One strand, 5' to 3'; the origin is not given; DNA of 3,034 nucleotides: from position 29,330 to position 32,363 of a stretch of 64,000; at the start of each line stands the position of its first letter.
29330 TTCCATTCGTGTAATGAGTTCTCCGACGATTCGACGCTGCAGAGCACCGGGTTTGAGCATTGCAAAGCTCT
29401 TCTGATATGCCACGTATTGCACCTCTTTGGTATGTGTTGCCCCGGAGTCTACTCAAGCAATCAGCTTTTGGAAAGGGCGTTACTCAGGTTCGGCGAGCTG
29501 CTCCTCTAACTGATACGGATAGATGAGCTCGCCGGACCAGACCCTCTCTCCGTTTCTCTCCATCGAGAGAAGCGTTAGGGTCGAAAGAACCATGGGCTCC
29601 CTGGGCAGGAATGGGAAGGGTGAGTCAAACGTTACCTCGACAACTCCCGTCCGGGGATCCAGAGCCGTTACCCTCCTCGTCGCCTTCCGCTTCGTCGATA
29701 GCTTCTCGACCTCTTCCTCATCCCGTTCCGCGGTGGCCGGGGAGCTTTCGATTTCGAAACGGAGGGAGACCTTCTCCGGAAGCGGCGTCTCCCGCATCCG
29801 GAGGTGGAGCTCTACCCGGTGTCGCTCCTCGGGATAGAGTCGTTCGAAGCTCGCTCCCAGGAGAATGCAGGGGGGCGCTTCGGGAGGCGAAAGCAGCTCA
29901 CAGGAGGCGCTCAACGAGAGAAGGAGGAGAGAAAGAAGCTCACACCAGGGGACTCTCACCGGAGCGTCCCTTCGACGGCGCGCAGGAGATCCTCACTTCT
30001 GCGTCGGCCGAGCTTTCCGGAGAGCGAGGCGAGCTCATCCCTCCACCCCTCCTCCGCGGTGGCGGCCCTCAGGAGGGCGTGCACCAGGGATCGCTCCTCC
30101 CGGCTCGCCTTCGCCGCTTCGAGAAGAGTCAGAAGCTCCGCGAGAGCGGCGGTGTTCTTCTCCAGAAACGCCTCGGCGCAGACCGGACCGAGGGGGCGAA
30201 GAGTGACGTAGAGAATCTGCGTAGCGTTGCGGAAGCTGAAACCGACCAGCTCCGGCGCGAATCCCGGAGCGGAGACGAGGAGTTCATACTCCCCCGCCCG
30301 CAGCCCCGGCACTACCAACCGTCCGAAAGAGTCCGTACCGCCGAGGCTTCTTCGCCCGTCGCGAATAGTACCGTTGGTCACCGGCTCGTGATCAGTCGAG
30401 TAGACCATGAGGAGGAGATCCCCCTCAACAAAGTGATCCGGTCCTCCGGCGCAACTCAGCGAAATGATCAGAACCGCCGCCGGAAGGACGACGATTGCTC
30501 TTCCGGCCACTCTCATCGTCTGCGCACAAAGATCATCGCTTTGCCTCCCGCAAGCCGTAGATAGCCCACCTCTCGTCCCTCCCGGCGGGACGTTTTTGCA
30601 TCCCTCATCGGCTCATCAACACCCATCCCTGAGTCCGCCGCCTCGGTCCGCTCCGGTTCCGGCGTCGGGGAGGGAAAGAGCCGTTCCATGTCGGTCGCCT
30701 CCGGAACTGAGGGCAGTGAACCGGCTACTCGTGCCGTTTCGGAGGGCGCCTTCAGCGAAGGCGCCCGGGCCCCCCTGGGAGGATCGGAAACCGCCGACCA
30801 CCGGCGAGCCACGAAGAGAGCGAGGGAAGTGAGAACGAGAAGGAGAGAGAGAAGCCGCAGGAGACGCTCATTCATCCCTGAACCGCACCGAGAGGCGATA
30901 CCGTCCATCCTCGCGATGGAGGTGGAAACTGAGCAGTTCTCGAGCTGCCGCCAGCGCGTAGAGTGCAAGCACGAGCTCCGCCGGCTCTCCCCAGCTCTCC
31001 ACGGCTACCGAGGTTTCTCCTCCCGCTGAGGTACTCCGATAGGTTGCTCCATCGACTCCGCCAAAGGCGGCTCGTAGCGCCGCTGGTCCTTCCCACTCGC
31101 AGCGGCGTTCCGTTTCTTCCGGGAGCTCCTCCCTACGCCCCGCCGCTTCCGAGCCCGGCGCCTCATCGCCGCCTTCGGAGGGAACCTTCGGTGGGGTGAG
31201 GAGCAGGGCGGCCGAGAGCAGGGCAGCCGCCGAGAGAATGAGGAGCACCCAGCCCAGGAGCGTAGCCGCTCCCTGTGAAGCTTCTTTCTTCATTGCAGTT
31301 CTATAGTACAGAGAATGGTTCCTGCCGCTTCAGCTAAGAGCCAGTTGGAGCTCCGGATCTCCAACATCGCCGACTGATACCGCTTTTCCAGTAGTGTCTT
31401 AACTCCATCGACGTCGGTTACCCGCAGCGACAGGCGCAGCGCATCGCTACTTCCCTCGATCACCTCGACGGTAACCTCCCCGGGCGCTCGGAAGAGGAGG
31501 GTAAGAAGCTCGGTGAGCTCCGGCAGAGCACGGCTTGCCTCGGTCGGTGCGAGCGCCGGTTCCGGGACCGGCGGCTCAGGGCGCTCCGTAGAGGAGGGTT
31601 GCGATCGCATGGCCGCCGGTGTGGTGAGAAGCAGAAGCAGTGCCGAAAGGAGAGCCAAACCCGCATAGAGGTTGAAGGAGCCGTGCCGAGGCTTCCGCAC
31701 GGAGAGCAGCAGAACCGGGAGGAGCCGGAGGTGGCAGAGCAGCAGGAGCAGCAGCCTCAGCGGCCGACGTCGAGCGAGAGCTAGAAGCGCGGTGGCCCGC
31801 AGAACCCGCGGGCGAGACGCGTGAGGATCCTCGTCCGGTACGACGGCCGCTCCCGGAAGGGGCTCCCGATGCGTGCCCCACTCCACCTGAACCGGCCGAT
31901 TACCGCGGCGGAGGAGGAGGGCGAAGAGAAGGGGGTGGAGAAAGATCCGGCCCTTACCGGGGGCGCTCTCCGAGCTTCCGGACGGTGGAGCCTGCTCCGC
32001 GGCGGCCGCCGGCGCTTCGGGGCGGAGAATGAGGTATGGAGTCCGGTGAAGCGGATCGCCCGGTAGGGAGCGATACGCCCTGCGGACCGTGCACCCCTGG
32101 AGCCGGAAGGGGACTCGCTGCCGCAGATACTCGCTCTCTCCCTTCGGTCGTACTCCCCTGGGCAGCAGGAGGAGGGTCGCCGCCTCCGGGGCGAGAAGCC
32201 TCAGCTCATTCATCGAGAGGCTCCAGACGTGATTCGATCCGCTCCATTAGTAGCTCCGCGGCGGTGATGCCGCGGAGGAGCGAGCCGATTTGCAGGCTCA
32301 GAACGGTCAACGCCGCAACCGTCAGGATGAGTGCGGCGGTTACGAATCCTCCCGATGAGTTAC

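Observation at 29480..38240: Compact, highly divergent T2SS/type-IV-filament-like operon of 12-13 translationally coupled genes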

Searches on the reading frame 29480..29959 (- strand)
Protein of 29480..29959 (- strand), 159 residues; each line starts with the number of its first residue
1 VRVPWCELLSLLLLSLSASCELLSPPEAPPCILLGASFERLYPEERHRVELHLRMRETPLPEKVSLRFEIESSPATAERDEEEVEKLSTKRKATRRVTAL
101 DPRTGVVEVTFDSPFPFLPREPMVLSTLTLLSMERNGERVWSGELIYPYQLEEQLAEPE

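Call 3: search_protein_families(library=pfam, max_evalue=0.1, proteins=[window:29480-29959:-])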
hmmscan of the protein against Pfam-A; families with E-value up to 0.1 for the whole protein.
window:29480-29959:- (159 aa): 0 families

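Call 4: search_protein_families(library=ncbifam, max_evalue=0.1, proteins=[window:29480-29959:-])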
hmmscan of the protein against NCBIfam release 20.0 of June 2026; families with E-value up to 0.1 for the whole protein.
window:29480-29959:- (159 aa): 0 families

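Call 58: search_solved_structures(query=A10, max_evalue=10)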
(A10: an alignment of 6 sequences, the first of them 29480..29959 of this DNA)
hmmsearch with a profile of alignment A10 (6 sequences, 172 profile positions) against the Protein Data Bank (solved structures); distinct sequences matched with E-value up to 10: 2.
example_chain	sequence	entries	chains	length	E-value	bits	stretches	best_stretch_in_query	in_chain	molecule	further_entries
5ul7_A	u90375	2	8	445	1.9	11.3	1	14-45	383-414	Transporter, NadC family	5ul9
4f35_D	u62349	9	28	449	2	11.2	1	14-45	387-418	Transporter, NadC family | DASS family sodium-coupled anion symporter | VcINDY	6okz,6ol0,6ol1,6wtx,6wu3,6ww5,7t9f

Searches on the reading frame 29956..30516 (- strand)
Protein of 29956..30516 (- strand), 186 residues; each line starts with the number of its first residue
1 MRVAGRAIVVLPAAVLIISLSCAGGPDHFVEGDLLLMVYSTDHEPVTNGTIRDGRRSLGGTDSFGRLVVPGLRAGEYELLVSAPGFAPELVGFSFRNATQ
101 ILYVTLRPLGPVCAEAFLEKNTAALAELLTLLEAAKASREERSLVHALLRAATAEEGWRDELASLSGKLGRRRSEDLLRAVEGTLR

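Call 3: search_protein_families(library=pfam, max_evalue=0.1, proteins=[window:29956-30516:-])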
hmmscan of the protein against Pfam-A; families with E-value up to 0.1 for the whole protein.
window:29956-30516:- (186 aa): 1 family
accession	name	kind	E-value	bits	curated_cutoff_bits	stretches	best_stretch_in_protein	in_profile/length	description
PF13620.12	CarboxypepD_reg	-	0.00043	21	32.3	1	54-90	27-63/82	Carboxypeptidase regulatory-like domain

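Call 4: search_protein_families(library=ncbifam, max_evalue=0.1, proteins=[window:29956-30516:-])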
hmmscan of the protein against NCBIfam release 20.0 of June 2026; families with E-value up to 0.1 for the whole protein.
window:29956-30516:- (186 aa): 0 families

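Call 57: search_solved_structures(query=A9, max_evalue=10)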
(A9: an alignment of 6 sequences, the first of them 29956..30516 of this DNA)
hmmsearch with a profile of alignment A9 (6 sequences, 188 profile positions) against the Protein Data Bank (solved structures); distinct sequences matched with E-value up to 10: 2.
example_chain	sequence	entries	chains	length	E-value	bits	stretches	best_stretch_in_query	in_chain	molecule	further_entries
5j78_A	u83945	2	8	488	1.2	11.9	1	108-173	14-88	Acetaldehyde dehydrogenase (Acetylating)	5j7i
2jee_A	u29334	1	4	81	1.4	11.6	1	128-171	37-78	CELL DIVISION PROTEIN ZAPB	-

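Call 66: predict_structure(alignment_id=A12)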
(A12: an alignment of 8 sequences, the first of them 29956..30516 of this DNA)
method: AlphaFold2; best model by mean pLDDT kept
length: 186 residues; sequences in the alignment: 8
mean_pLDDT: 86.5   pTM: 0.77
mean pLDDT of the five models: 86.5, 86.0, 85.8, 82.1, 80.5
residues with pLDDT >= 90: 131; 70-90: 23; 50-70: 21; < 50: 11
segments of 3 or more residues with pLDDT < 50: 1-3, 20-25
pLDDT, mean of each block of 10 residues (from residue 1): 49 52 52 88 94 91 91 89 97 84 95 97 98 96 97 96 92 94 94
secondary structure, 60 per line:
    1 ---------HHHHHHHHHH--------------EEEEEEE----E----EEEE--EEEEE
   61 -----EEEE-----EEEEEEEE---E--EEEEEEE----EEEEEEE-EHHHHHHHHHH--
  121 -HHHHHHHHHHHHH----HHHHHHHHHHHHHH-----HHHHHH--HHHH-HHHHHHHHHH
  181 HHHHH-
elements in order: H10-19 E34-40 E50-53 E56-60 E66-69 E75-82 E89-95 E100-106 H109-118 H122-134 H139-152 H158-163 H166-169 H171-185
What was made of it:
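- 29956..30516 (-): Gene K: a lipoprotein made of a transthyretin-like beta-sandwich and a helical bundle. The AF2 model has mean pLDDT 86.5 and pTM 0.77 (call 66).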

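Call 69: fold_search(model_id=the predicted structure, library=pdb)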
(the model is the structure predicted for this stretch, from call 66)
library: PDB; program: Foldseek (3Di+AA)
matches with E <= 10: 370; with E <= 0.001: 15
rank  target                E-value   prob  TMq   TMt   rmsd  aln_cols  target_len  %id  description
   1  3mn8_A                2.9e-05  1.00  0.33  0.17   3.4        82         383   20  Structure of Drosophila melanogaster carboxypeptidase D isoform 1B short (released 2010-07-28)
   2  3mn8_D                6.6e-05  1.00  0.33  0.17   3.4        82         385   20  Structure of Drosophila melanogaster carboxypeptidase D isoform 1B short (released 2010-07-28)
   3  2nsm                  9.3e-05  1.00  0.37  0.18   1.7        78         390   19  Crystal structure of the human carboxypeptidase N (Kininase I) catalytic domain (released 2007-04-24)
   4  3mn8_C                1.0e-04  1.00  0.33  0.17   3.4        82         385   20  Structure of Drosophila melanogaster carboxypeptidase D isoform 1B short (released 2010-07-28)
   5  9hfj                  2.0e-04  1.00  0.35  0.77   2.2        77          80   23  Crystal structure of the NTE domain of SusCdex (BT3090) dextran transporter (released 2025-11-26)
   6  3mn8_B                2.2e-04  1.00  0.33  0.17   3.4        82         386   20  Structure of Drosophila melanogaster carboxypeptidase D isoform 1B short (released 2010-07-28)
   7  6hif_Y                2.5e-04  1.00  0.33  0.66   2.8        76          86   24  Kuenenia stuttgartiensis hydrazine dehydrogenase complex (released 2019-04-17)
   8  6fwv_B                2.7e-04  1.00  0.35  0.14   3.0        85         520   14  The Bacillus anthracis TIE protein (released 2018-08-08)
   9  5aq0_B                3.4e-04  1.00  0.37  0.81   1.5        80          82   22  The structure of the Transthyretin-like domain of the first catalytic domain of the HUMAN Carboxypeptidase D (released 2016-09-28)
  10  8qox_B                3.8e-04  1.00  0.32  0.15   3.8        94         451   16  Two-component assembly of SlaA and SlaB S-layer proteins of Sulfolobus acidocaldarius (released 2024-02-21)
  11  5aq0_A                4.6e-04  1.00  0.36  0.78   2.7        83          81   22  The structure of the Transthyretin-like domain of the first catalytic domain of the HUMAN Carboxypeptidase D (released 2016-09-28)
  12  3e8v                  4.6e-04  1.00  0.32  0.67   2.9        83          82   14  Crystal structure of a possible transglutaminase-family protein proteolytic fragment from Bacteroides fragilis (released 2008-09-02)
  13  6fwv_A                6.1e-04  1.00  0.35  0.14   3.0        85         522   14  The Bacillus anthracis TIE protein (released 2018-08-08)
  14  4wi0_B                8.2e-04  1.00  0.33  0.39   3.5        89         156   15  Crystal structure of Coh3ScaB-XDoc_M2ScaA complex: A C-terminal interface mutant of type II Cohesin-X-Dockerin complex (released 2015-10-07)
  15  1qmu_A                9.2e-04  1.00  0.37  0.18   1.7        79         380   22  Duck carboxypeptidase D domain II (released 2000-10-13)
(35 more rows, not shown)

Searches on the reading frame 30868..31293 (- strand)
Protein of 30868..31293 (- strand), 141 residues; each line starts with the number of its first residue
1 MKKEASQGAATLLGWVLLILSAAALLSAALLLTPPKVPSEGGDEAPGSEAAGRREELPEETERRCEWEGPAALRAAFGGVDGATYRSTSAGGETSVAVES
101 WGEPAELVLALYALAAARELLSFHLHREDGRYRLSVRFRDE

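Call 3: search_protein_families(library=pfam, max_evalue=0.1, proteins=[window:30868-31293:-])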
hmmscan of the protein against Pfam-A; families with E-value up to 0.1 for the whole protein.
window:30868-31293:- (141 aa): 0 families

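Call 4: search_protein_families(library=ncbifam, max_evalue=0.1, proteins=[window:30868-31293:-])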
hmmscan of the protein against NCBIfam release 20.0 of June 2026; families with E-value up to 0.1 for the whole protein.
window:30868-31293:- (141 aa): 0 families

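Call 34: search_solved_structures(query=A3, max_evalue=10)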
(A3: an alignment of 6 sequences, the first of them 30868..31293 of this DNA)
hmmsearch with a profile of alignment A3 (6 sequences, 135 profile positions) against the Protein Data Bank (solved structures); distinct sequences matched with E-value up to 10: 0.

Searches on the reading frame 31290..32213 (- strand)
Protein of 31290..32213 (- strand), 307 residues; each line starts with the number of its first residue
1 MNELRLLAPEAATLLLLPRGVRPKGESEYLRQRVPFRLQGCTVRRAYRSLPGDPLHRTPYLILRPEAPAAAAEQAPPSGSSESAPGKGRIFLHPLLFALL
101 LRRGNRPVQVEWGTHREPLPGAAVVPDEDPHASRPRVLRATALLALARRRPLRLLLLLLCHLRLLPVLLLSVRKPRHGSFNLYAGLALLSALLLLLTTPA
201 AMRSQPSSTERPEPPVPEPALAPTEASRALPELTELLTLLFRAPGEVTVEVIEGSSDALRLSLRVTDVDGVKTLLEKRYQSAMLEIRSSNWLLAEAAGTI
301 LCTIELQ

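Call 3: search_protein_families(library=pfam, max_evalue=0.1, proteins=[window:31290-32213:-])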
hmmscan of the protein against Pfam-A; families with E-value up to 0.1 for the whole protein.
window:31290-32213:- (307 aa): 0 families

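Call 4: search_protein_families(library=ncbifam, max_evalue=0.1, proteins=[window:31290-32213:-])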
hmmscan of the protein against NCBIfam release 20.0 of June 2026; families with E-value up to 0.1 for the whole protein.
window:31290-32213:- (307 aa): 0 families

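Call 33: search_solved_structures(query=A2, max_evalue=10)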
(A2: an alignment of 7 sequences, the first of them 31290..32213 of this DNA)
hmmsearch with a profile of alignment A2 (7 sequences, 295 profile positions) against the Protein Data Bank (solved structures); distinct sequences matched with E-value up to 10: 2.
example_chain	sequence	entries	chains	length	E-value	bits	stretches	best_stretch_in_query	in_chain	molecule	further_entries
9sgj_A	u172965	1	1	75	0.37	13.6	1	222-279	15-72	Fd3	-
6msp_A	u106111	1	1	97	0.41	13.4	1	211-267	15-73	De novo Designed Protein Foldit3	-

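Call 35: find_homologous_proteins(query=A2, max_evalue=0.001)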
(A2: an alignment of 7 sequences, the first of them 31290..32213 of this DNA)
Query A2 (7 sequences) (307 aa, profile of the alignment): 4 proteins with E <= 0.001 among 8000 candidates.
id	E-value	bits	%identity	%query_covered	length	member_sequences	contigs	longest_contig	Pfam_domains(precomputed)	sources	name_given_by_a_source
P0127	2.8e-110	387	59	100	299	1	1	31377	-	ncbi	-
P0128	2.8e-108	380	98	100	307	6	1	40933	-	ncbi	-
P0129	3.6e-105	370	60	100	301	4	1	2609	-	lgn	-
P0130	1.0e-66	244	41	100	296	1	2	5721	-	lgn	-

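Call 50: predict_structure(alignment_id=A7)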
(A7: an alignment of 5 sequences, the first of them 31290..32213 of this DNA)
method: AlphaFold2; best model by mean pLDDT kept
length: 307 residues; sequences in the alignment: 5
mean_pLDDT: 44.5   pTM: 0.31
mean pLDDT of the five models: 44.5, 44.1, 42.7, 42.6, 40.7
residues with pLDDT >= 90: 0; 70-90: 51; 50-70: 27; < 50: 229
segments of 3 or more residues with pLDDT < 50: 1-60, 63-92, 94-96, 98-227, 290-295
pLDDT, mean of each block of 10 residues (from residue 1): 33 35 36 36 43 39 43 32 33 48 30 27 25 26 36 44 40 33 43 41 26 33 45 69 70 68 76 81 70 53 75
secondary structure, 60 per line:
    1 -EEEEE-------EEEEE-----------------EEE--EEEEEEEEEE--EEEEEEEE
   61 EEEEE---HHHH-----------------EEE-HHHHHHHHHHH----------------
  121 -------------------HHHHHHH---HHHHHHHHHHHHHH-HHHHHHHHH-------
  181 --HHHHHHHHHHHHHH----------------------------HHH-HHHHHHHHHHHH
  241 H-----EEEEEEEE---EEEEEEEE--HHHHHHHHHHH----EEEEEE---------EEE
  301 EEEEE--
elements in order: E2-6 E14-18 E36-38 E41-50 E53-65 H69-72 E90-92 H94-104 H140-146 H150-163 H165-173 H183-196 H229-241 E247-254 E258-265 H268-278 E283-288 E298-305
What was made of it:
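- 31290..32213 (-): Gene H: a GspL-like assembly-platform protein with a small cytoplasmic N-domain, membrane span(s) and a periplasmic alpha-beta-beta-alpha-beta-beta domain. In the AF2 model only residues about 228-307 reach pLDDT 70-80 (call 50).
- Tried and rejected: The cytoplasmic half stayed unmodelled (calls 35, 50).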

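Call 59: fold_search(model_id=the predicted structure, library=pdb)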
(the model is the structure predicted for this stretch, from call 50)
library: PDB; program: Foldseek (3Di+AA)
matches with E <= 10: 784; with E <= 0.001: 0
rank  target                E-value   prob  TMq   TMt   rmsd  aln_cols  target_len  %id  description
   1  5n7l                  9.0e-03  1.00  0.20  0.61   3.6        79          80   18  Crystal structure of the periplasmic domain of XcpY, tI crystal form. (released 2018-03-14)
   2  5hl8_C                1.6e-02  0.99  0.18  0.48   4.8        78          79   14  1.93 Angstrom resolution crystal structure of a pullulanase-specific type II secretion system integral cytoplasmic mem (released 2016-01-27)
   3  5hl8_A                1.7e-02  1.00  0.19  0.62   4.9        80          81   15  1.93 Angstrom resolution crystal structure of a pullulanase-specific type II secretion system integral cytoplasmic mem (released 2016-01-27)
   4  3tfd_B                1.9e-02  0.72  0.13  0.18   7.4        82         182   20  Crystal structure of an H-NOX protein from Nostoc sp. PCC 7120, L66W mutant (released 2011-11-09)
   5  3tfg_B                2.4e-02  0.66  0.13  0.18   7.5        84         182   19  Crystal structure of an H-NOX protein from Nostoc sp. PCC 7120, L66W/L67W double mutant (released 2011-11-09)
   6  6ghu_A                2.5e-02  1.00  0.20  0.64   3.5        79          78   18  Crystal structure of the periplasmic domain of XcpY, oP crystal form. (released 2018-11-21)
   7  3tf8_A                2.8e-02  0.69  0.14  0.19   7.4        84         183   19  Crystal structure of an H-NOX protein from Nostoc sp. PCC 7120 (released 2011-11-09)
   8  6dxi                  2.8e-02  0.60  0.13  0.18   7.5        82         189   20  Crystal structure of H-NOX protein from Nostoc sp V52W/L67W double-mutant. (released 2018-07-11)
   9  2o09_A                3.5e-02  0.57  0.13  0.18   7.4        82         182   20  Crystal structure of the H-NOX domain from Nostoc sp. PCC 7120 (released 2007-01-30)
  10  8a9w                  4.4e-02  1.00  0.20  0.74   2.2        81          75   12  Crystal structure of PulL C-ter domain (released 2023-01-11)
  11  3tff_A                4.4e-02  0.57  0.13  0.18   7.3        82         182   20  Crystal structure of an H-NOX protein from Nostoc sp. PCC 7120, L67W mutant (released 2011-11-09)
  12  2w7v_A                5.5e-02  1.00  0.21  0.66   2.9        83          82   14  periplasmic domain of EpsL from Vibrio parahaemolyticus (released 2010-03-31)
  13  6t8o_A                5.5e-02  0.87  0.16  0.13  10.1        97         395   15  Stalled FtsK motor domain bound to dsDNA end (released 2019-11-20)
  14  6t8o_C                5.5e-02  0.87  0.17  0.14   9.6       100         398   16  Stalled FtsK motor domain bound to dsDNA end (released 2019-11-20)
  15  3tfg_A                5.8e-02  0.54  0.14  0.19   7.5        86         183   19  Crystal structure of an H-NOX protein from Nostoc sp. PCC 7120, L66W/L67W double mutant (released 2011-11-09)
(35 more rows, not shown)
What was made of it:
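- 31290..32213 (-): The Foldseek top hits are XcpY 5n7l/6ghu, PulL 5hl8/8a9w and EpsL 2w7v (TM by target 0.61-0.74, probability 1.00, E = 0.009-0.055), followed by PilO and EpsM (call 59).
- The matches come from three different T2SSs (call 59).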
